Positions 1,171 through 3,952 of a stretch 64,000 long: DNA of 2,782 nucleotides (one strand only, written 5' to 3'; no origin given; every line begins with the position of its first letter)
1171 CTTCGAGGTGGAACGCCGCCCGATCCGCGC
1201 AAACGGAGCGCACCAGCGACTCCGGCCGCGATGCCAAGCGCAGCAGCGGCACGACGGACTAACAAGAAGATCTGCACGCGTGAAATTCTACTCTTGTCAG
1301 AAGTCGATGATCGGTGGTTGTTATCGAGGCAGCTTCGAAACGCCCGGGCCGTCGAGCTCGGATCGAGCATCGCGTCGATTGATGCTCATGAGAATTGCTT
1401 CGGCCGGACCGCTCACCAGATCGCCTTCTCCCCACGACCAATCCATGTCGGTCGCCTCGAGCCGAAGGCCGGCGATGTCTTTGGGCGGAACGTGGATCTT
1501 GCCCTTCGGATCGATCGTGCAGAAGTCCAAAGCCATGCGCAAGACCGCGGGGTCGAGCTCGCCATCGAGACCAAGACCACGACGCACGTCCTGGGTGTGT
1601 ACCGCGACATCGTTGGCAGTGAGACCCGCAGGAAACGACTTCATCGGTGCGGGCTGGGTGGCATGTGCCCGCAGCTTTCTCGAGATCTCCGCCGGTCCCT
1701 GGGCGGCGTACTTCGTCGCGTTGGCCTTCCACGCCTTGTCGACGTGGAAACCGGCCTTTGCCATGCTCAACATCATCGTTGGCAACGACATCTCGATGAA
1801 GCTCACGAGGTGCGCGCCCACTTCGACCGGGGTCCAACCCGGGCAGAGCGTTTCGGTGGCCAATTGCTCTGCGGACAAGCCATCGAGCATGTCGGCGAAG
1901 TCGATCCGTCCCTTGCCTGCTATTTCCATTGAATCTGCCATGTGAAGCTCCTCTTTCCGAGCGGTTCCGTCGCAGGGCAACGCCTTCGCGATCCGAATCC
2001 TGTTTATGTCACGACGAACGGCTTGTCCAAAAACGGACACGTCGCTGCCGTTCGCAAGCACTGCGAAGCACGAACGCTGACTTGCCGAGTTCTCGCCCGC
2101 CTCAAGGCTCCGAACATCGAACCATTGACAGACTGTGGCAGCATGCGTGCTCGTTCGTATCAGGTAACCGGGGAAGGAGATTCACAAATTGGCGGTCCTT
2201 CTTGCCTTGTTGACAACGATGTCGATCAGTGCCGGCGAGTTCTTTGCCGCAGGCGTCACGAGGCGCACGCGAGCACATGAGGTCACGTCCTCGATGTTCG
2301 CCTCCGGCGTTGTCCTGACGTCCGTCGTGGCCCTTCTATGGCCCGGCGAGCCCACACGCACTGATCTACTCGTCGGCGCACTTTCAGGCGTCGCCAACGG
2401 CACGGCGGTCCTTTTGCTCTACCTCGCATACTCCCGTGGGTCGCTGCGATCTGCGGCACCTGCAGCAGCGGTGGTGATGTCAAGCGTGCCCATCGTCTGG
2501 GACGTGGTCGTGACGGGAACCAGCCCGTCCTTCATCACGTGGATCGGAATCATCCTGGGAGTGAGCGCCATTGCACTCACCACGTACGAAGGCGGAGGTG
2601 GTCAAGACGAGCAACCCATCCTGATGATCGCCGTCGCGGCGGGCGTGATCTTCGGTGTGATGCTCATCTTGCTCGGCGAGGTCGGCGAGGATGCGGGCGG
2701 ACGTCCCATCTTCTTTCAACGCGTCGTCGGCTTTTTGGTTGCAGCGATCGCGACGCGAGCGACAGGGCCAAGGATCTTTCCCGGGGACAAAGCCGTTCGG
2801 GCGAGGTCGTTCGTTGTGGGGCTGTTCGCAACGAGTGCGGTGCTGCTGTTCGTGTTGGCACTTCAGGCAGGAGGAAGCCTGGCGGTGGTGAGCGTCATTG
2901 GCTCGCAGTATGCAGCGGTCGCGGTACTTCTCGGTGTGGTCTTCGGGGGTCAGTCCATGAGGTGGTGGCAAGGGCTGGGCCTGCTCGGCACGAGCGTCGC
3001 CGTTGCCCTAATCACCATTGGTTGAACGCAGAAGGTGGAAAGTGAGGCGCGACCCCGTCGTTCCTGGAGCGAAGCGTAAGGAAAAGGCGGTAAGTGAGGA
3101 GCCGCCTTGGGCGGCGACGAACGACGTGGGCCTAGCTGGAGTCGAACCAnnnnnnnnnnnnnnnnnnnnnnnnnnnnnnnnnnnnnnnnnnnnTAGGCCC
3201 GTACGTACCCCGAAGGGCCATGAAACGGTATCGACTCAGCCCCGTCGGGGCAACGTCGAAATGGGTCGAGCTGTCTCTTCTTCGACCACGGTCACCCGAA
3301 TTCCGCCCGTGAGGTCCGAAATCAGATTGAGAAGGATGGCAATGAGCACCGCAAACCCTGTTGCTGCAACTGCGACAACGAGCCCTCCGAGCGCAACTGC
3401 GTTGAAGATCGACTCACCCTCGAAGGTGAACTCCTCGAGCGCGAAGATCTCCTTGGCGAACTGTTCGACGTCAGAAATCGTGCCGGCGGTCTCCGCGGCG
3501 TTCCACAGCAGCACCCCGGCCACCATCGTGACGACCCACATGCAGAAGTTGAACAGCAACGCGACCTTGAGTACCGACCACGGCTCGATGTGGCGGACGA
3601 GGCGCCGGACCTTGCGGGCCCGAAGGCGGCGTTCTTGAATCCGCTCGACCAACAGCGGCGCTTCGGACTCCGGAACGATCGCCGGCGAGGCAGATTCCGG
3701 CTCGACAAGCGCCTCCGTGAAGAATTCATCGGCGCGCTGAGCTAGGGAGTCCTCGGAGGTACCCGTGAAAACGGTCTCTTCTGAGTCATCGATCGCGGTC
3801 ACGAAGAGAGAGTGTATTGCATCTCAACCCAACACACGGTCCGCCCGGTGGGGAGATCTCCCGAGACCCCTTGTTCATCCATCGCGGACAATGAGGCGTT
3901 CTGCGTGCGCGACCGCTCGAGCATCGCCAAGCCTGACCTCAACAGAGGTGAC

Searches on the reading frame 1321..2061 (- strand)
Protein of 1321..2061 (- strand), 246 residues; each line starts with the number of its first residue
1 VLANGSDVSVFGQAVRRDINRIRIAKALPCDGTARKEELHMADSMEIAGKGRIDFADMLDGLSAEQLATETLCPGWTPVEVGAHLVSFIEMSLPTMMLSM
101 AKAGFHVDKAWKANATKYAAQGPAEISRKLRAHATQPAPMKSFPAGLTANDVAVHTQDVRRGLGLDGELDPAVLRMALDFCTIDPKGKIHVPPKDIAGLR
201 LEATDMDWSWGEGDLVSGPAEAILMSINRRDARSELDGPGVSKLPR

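Call 65: search_protein_families(library=pfam, proteins=[window:1321-2061:-], max_evalue=0.001)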
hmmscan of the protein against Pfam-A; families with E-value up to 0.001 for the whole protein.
window:1321-2061:- (246 aa): 1 family
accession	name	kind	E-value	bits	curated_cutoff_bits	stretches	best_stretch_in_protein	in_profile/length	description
PF11716.13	MDMPI_N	-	7.8e-08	33.6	24.2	1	54-135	7-94/140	Mycothiol maleylpyruvate isomerase N-terminal domain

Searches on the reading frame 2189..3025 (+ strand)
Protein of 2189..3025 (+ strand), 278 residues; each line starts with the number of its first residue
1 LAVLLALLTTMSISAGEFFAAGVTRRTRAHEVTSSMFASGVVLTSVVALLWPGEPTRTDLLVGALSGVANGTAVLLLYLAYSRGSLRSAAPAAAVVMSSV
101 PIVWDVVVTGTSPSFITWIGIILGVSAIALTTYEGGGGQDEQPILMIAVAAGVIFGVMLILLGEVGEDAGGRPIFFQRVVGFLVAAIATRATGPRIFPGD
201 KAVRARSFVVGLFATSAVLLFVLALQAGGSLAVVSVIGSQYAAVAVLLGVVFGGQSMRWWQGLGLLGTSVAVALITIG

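Call 65: search_protein_families(library=pfam, proteins=[window:2189-3025:+], max_evalue=0.001)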
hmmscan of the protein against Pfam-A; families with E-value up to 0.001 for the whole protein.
window:2189-3025:+ (278 aa): 1 family
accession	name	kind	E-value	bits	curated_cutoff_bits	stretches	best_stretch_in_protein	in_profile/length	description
PF00892.27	EamA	-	5.1e-10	40.2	28.2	2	2-132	3-134/135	EamA-like transporter family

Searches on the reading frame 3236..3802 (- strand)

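Call 65: search_protein_families(library=pfam, proteins=[window:3236-3802:-], max_evalue=0.001)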
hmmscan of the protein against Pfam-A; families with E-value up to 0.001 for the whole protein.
window:3236-3802:- (188 aa): 1 family
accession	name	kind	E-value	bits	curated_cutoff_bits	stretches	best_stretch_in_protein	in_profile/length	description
PF12089.13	DUF3566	-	3.1e-20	73.1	22.2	1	63-173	2-117/118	Transmembrane domain of unknown function (DUF3566)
